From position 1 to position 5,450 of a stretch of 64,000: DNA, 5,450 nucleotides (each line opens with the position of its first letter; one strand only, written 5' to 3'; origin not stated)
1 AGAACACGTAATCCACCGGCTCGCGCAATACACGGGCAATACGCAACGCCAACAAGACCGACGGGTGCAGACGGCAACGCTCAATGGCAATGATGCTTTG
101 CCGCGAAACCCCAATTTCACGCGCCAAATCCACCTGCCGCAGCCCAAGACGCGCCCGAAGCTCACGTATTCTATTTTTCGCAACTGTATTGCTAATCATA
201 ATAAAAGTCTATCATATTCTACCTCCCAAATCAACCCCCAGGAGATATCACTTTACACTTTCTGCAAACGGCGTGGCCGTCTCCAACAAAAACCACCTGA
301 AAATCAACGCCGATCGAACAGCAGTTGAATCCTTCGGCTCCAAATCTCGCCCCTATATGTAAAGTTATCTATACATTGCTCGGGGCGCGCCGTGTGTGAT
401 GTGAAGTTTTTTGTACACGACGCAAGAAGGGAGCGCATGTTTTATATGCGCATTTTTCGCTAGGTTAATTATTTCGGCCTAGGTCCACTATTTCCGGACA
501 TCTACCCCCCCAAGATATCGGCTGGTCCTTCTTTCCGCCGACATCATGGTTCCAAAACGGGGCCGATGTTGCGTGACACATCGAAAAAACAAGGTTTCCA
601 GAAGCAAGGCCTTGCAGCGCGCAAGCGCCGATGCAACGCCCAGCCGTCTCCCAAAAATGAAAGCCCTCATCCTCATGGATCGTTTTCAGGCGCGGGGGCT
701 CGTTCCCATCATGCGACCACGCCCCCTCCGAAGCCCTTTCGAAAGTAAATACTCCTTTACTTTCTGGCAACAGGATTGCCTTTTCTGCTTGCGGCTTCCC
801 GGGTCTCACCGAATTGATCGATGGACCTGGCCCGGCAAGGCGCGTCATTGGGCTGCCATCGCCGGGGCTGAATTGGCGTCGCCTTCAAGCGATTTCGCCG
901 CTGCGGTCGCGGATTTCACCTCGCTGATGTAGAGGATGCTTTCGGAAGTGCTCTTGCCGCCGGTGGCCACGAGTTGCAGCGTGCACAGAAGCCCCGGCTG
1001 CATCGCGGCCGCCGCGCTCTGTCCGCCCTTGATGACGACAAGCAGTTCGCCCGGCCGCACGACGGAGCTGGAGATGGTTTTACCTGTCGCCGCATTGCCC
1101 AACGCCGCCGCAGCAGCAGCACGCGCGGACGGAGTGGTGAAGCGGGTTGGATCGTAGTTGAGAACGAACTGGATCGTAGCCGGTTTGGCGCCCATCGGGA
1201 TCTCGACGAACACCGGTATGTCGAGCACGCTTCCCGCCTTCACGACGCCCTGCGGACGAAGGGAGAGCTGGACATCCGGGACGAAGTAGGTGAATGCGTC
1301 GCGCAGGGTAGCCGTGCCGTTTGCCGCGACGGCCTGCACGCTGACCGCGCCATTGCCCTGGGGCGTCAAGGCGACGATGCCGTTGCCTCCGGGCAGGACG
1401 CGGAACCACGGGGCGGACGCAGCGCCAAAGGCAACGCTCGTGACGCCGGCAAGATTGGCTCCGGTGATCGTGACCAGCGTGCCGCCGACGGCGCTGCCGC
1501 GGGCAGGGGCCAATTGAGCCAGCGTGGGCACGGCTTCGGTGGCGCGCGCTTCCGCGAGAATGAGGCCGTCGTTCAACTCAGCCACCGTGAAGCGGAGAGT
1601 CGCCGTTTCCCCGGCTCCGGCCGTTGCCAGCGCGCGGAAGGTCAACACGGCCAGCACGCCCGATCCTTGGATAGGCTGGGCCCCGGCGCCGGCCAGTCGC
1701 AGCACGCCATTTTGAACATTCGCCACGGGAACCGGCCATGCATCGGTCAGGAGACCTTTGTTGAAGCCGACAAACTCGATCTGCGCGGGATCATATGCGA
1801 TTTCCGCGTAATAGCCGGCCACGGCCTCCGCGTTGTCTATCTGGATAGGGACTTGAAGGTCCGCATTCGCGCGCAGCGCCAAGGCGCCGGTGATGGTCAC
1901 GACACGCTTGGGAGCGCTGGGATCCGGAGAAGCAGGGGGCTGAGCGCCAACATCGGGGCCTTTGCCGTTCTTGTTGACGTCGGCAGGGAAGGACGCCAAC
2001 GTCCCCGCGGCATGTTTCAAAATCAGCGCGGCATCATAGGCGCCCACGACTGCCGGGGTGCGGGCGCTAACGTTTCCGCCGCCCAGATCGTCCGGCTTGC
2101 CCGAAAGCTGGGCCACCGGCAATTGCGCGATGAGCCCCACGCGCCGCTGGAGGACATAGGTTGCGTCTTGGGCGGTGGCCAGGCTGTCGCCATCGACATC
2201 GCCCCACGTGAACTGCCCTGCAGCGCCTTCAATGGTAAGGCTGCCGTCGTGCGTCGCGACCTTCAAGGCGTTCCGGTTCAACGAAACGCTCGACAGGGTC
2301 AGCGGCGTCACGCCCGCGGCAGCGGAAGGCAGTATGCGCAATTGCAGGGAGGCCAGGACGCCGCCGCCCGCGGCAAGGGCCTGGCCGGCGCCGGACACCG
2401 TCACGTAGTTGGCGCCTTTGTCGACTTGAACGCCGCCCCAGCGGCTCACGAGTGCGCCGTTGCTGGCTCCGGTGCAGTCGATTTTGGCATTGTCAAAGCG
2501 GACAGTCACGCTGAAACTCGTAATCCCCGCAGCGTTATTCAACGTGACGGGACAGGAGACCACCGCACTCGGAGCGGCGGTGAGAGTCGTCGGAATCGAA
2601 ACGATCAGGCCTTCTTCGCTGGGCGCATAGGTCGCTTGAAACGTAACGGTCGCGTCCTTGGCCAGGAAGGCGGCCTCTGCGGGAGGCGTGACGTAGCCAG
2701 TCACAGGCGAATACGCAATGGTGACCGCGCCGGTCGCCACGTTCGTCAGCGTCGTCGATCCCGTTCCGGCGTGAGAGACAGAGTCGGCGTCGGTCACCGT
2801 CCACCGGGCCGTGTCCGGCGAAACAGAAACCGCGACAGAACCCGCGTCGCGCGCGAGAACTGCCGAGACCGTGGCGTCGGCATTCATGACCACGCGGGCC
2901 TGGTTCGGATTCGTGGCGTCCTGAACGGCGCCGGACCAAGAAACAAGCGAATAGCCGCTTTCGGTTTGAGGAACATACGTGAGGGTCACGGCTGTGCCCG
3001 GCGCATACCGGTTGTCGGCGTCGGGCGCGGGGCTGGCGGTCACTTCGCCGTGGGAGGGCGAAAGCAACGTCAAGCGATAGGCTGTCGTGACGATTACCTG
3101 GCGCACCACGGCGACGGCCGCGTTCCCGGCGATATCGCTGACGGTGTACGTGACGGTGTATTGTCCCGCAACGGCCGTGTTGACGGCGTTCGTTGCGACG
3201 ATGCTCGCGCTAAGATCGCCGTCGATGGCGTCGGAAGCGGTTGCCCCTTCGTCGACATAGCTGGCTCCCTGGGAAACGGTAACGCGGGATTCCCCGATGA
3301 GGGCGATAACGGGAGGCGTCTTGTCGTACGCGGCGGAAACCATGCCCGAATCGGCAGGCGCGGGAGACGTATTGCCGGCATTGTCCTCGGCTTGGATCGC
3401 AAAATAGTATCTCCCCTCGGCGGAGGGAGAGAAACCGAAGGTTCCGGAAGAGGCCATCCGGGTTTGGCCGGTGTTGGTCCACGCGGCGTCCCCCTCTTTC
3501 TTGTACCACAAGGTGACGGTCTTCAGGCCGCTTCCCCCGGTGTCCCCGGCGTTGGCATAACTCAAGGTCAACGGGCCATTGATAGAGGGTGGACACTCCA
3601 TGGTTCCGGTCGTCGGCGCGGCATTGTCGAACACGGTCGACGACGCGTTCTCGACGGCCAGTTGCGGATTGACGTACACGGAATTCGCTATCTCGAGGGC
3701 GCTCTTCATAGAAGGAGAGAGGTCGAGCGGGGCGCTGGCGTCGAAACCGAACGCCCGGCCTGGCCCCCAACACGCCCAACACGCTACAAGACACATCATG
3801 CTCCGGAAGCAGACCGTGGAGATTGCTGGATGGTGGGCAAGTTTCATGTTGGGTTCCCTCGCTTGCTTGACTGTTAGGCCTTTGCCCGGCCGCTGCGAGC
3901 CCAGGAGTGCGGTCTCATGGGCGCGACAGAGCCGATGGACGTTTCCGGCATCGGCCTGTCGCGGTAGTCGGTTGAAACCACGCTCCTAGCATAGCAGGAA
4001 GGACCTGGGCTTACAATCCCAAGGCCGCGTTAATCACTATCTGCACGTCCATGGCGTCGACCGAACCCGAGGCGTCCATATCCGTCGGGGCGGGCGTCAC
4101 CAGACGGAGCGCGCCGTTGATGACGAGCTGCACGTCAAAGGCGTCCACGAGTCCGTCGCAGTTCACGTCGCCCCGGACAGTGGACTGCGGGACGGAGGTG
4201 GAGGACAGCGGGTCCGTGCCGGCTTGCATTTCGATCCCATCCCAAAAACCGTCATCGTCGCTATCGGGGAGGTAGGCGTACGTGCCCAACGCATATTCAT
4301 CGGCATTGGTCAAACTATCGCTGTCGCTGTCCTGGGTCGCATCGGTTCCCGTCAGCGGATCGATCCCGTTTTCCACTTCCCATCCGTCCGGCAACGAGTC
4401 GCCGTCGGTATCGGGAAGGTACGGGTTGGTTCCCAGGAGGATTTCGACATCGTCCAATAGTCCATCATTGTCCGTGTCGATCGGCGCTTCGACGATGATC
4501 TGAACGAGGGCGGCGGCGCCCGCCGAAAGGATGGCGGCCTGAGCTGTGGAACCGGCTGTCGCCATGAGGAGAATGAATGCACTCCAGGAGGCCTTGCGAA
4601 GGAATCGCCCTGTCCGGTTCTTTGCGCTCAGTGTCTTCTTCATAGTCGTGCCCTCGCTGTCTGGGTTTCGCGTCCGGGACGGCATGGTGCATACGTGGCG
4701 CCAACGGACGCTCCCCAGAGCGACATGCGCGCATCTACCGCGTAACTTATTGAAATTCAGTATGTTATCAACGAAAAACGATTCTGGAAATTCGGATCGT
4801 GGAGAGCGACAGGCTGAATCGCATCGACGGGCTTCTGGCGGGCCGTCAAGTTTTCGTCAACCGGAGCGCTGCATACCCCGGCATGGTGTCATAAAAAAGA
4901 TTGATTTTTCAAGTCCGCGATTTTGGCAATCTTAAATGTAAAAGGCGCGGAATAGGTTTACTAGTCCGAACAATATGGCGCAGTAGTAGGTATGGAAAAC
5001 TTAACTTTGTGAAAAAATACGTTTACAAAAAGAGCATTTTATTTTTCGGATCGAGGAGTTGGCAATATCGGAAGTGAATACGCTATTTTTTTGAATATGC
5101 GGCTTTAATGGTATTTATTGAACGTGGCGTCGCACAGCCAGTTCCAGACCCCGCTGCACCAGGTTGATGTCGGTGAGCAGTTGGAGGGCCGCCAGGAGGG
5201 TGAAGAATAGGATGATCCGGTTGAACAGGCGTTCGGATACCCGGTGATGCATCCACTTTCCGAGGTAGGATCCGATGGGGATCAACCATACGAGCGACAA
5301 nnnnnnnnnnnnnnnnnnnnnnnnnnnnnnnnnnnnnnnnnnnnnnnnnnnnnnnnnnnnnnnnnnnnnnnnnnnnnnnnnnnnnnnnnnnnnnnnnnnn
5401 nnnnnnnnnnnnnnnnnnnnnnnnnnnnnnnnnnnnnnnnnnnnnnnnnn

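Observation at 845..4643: Scaffoldin-like giant surface protein (two cohesin-like domains plus dockerin-like repeat) adjacent to a dockerin/TSP3 protein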

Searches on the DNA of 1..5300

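Call 79: search_rna_families(source=window, start=1, end=5300, threshold=evalue, max_evalue=1)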
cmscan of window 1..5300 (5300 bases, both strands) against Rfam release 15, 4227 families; matches with E-value up to 1: 1.
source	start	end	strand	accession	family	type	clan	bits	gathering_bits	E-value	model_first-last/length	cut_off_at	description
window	3407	3455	+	RF01762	whalefall-1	Gene; sRNA;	-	22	37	0.027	1-56/56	no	Whalefall-1 RNA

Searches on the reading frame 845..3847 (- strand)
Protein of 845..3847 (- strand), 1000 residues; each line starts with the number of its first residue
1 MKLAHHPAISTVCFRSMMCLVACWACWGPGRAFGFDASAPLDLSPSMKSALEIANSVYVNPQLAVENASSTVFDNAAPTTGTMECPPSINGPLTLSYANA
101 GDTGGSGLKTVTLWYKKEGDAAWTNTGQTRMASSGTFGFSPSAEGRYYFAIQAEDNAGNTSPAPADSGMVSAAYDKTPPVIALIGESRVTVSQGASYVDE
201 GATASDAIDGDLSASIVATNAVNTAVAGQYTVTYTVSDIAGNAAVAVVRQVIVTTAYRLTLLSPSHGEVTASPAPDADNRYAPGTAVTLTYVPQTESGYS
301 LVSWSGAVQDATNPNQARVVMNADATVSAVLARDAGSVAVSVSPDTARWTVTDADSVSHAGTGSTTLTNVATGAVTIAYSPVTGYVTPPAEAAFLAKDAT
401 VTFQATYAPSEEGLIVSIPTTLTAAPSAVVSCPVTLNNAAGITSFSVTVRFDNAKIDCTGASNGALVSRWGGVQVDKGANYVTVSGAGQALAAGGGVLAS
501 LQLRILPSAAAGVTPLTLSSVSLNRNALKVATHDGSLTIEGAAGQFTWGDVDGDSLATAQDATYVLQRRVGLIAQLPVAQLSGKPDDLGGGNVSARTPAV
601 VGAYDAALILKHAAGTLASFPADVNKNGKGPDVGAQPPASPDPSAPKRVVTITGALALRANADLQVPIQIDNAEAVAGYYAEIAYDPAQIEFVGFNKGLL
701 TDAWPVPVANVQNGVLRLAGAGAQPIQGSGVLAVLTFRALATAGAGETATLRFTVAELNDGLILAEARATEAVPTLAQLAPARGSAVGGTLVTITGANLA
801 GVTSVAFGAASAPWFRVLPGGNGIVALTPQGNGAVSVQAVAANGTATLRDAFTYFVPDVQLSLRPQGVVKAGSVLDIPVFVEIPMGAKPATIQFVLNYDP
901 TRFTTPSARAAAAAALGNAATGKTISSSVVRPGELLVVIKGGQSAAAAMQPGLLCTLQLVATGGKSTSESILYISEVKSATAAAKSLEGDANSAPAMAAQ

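Call 3: search_protein_families(library=pfam, proteins=[window:845-3847:-], max_evalue=1)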
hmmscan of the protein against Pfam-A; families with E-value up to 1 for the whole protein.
window:845-3847:- (1000 aa): 12 families
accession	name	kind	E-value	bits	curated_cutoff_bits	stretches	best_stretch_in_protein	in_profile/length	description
PF00963.24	Cohesin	-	1.2e-24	87.5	24.1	3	650-751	3-113/139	Cohesin domain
PF16403.11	Bact_surface_Ig-like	-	3.1e-17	62.8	27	1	181-253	1-71/71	Bacterial surface protein, Ig-like domain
PF01833.30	TIG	-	2.7e-07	30.9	20.9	1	774-854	1-84/84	IPT/TIG domain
PF19077.6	Big_13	-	0.00034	21.5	27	2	124-162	51-92/102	Bacterial Ig-like domain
PF02494.22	HYR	-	0.0083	16.9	21.7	1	175-244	2-73/81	HYR domain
PF12245.14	Big_3_2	-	0.014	16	23.3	0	135-166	84-116/122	Bacterial Ig-like domain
PF18981.6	InlK_D3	-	0.17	12.5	25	0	220-248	42-70/75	Internalin K domain (D3/D4)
PF23237.1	HYR_4C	-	0.19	12.3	27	0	202-245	23-66/73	HYR-like domain with 4 cysteines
PF13750.12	Big_3_3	-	0.19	11.8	27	0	136-193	6-58/157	Bacterial Ig-like domain (group 3)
PF07495.19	Y_Y_Y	-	0.2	12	26.6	1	117-163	15-56/65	Y_Y_Y domain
PF11530.13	Pilin_PilX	-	0.3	11.5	25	0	286-340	72-122/127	Minor type IV pilin, PilX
PF17963.7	Big_9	-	0.92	10.9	23.6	2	90-163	16-84/89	Bacterial Ig domain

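Call 4: search_protein_families(library=ncbifam, proteins=[window:845-3847:-], max_evalue=1)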
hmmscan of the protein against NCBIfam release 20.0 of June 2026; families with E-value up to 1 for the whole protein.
window:845-3847:- (1000 aa): 1 family
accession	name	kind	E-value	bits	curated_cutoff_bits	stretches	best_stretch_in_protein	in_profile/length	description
NF047446.1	barrel_OmpL47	domain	0.001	19.5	40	2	138-163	36-61/68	OmpL47-type beta-barrel domain-containing protein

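Call 9: find_homologous_proteins(query=window:845-3847:-)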
Query window:845-3847:- (1000 aa): 59 proteins with E <= 0.001 among 8000 candidates.
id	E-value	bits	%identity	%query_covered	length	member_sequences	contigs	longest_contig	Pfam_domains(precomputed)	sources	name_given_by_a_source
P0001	0.0e+0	2008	100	95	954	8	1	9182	PF01833.31,PF00963.25,PF16403.12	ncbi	-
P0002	1.4e-246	839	52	11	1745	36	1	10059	PF18981.7,PF02494.23,PF13750.13,PF00028.24,PF16403.12,PF12245.15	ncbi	ncbi:S-layer family protein, partial [Oleiphilus sp. HI0123]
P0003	4.1e-197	676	46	13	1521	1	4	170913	PF23237.2,PF15418.13,PF18981.7,PF02494.23,PF13750.13,PF00028.24,PF16403.12,PF12245.15,PF03422.22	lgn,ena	-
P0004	2.8e-108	382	47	11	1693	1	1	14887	PF23237.2,PF15418.13,PF18981.7,PF02494.23,PF07523.19,PF13750.13,PF00028.24,PF16403.12,PF19077.7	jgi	jgi:hypothetical protein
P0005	2.2e-103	365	47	12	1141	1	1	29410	PF18981.7,PF02494.23,PF13750.13,PF16403.12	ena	-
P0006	3.6e-102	361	45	11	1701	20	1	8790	PF22073.3,PF23237.2,PF15418.13,PF15780.12,PF02494.23,PF16403.12,PF10633.16,PF22544.3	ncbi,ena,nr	ncbi:MAG TPA: DUF5011 domain-containing protein [Candidatus Hydrogenedentes bacterium]|nr:DUF5011 do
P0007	1.5e-98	349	55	9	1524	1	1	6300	PF22073.3,PF23237.2,PF15418.13,PF18981.7,PF02494.23,PF13750.13,PF16403.12,PF10633.16,PF22544.3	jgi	jgi:hypothetical protein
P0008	4.5e-93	331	50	8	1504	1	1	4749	PF23237.2,PF15418.13,PF18981.7,PF02494.23,PF07523.19,PF13750.13,PF16403.12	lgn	-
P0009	1.4e-92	330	56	8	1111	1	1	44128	PF15418.13,PF00404.25,PF02494.23,PF16403.12,PF04234.19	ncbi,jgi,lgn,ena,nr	ncbi:MAG: DUF5011 domain-containing protein [Gammaproteobacteria bacterium]|nr:DUF5011 domain-contai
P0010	2.1e-92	329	51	10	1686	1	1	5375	PF23237.2,PF18981.7,PF02494.23,PF16403.12,PF28432.1,PF12245.15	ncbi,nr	ncbi:MAG: DUF5011 domain-containing protein, partial [Gammaproteobacteria bacterium]|nr:DUF5011 doma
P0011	9.3e-90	320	41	11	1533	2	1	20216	PF21027.4,PF21868.4,PF22352.3,PF02494.23,PF13750.13,PF00028.24,PF16403.12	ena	-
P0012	1.1e-85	307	53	9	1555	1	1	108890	PF22073.3,PF23237.2,PF18981.7,PF15780.12,PF02494.23,PF13750.13,PF16403.12,PF12245.15,PF22544.3,PF19077.7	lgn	-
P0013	2.5e-85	306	43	12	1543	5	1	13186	PF22073.3,PF23237.2,PF15418.13,PF15780.12,PF02494.23,PF07523.19,PF16403.12,PF22544.3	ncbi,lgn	-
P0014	3.8e-84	302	48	12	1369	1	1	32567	PF15418.13,PF00801.27,PF18981.7,PF02494.23,PF13750.13,PF16403.12,PF01436.28,PF25021.2,PF19077.7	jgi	-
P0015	1.2e-83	300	44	9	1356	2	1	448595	PF15418.13,PF18981.7,PF02494.23,PF13750.13,PF16403.12,PF01436.28,PF25021.2,PF19077.7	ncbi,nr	ncbi:MAG: DUF5011 domain-containing protein [Gammaproteobacteria bacterium]|nr:DUF5011 domain-contai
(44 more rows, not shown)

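Call 11: find_encoding_contigs(protein=P0001, flank=10000, max_places=6)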
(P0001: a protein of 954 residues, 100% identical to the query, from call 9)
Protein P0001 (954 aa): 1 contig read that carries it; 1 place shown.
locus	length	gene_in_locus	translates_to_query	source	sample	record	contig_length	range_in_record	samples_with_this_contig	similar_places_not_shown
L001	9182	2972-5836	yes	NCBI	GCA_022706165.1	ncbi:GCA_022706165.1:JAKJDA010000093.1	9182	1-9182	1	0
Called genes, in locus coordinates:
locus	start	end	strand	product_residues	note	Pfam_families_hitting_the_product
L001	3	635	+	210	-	?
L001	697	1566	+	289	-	PF01925:TauE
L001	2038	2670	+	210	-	PF18884:TSP3_bac (weak), PF00404:Dockerin_1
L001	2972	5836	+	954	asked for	PF01833:TIG (faint), PF16403:Bact_surface_Ig-like, PF00963:Cohesin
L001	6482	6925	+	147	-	PF13560:HTH_31 (weak), PF01381:HTH_3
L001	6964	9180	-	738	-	?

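Call 30: search_solved_structures(query=window:845-3847:-, max_evalue=0.01)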
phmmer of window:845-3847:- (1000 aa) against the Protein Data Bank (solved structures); distinct sequences matched with E-value up to 0.01: 8.
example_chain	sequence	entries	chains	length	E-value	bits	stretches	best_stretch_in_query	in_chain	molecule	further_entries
5l7n_A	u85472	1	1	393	6.8e-05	24.6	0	764-839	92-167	Plexin-A1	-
2kpn_A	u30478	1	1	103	0.00025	22.7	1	189-247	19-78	Bacillolysin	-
5l5g_A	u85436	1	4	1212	0.001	20.7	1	717-838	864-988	Plexin-A2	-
5l56_A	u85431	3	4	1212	0.0011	20.6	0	764-841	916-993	Plexin-A1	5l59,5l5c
7m0r_A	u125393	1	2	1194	0.0082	17.7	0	775-850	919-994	Plexin-A4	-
5l5k_A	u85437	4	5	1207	0.0084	17.6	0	775-850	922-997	Plexin-A4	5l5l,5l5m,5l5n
4mb3_A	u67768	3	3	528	0.0088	17.6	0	199-237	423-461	Chitinase 60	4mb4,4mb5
4hmc_A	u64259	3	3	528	0.0088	17.6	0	199-237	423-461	Chitinase 60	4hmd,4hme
